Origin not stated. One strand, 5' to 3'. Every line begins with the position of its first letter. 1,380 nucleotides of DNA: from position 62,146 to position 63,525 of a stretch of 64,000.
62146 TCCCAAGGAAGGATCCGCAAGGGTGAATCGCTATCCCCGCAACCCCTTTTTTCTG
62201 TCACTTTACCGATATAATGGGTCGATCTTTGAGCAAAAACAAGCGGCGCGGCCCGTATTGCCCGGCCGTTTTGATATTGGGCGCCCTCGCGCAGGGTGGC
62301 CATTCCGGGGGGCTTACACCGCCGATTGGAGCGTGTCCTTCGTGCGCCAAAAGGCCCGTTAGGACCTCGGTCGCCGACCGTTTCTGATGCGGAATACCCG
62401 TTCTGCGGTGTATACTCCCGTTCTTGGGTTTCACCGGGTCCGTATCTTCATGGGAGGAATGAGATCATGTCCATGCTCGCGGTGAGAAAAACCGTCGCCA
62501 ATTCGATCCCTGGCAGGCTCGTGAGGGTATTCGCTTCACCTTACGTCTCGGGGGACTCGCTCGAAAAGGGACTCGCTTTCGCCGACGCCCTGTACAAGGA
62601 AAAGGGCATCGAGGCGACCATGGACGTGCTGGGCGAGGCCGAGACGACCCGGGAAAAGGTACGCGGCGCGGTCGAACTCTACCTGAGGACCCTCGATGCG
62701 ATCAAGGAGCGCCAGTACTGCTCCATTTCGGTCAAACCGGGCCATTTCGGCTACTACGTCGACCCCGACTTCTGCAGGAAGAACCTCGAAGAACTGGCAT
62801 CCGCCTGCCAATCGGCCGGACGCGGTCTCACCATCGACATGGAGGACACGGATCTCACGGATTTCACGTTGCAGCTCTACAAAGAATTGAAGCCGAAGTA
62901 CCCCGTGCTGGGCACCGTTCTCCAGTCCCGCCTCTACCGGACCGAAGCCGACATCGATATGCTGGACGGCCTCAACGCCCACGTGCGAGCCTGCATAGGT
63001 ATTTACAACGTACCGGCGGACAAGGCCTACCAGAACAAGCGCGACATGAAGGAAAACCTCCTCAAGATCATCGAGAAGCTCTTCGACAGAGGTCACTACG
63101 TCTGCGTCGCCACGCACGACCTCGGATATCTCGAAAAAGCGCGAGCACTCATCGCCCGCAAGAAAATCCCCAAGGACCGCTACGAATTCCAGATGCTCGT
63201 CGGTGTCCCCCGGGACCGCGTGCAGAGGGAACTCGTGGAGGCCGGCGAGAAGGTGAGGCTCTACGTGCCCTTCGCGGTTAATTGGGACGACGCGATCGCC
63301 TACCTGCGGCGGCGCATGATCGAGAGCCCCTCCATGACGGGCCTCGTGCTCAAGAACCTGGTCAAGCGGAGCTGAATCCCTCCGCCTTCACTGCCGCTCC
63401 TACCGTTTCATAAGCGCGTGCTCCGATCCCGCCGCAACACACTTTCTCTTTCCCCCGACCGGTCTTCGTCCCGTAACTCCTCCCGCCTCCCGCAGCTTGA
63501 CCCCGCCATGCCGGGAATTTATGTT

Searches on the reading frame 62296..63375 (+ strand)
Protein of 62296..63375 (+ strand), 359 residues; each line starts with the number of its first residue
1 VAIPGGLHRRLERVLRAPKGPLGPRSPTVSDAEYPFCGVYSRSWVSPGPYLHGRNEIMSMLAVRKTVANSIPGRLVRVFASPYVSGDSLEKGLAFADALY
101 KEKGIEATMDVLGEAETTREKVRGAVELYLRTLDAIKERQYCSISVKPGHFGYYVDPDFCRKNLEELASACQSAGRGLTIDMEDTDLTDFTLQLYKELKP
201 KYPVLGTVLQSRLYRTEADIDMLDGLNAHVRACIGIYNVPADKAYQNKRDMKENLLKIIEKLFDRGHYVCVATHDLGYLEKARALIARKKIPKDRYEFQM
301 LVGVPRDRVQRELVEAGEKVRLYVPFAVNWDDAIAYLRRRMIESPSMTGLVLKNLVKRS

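Call 59: search_protein_families(library=pfam, max_evalue=0.0001, proteins=[window:62296-63375:+])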
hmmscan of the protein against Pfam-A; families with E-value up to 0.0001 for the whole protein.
window:62296-63375:+ (359 aa): 1 family
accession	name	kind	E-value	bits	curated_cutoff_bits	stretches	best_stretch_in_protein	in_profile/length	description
PF01619.24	Pro_dh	-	7.4e-27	95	27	2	245-347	170-272/278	Proline dehydrogenase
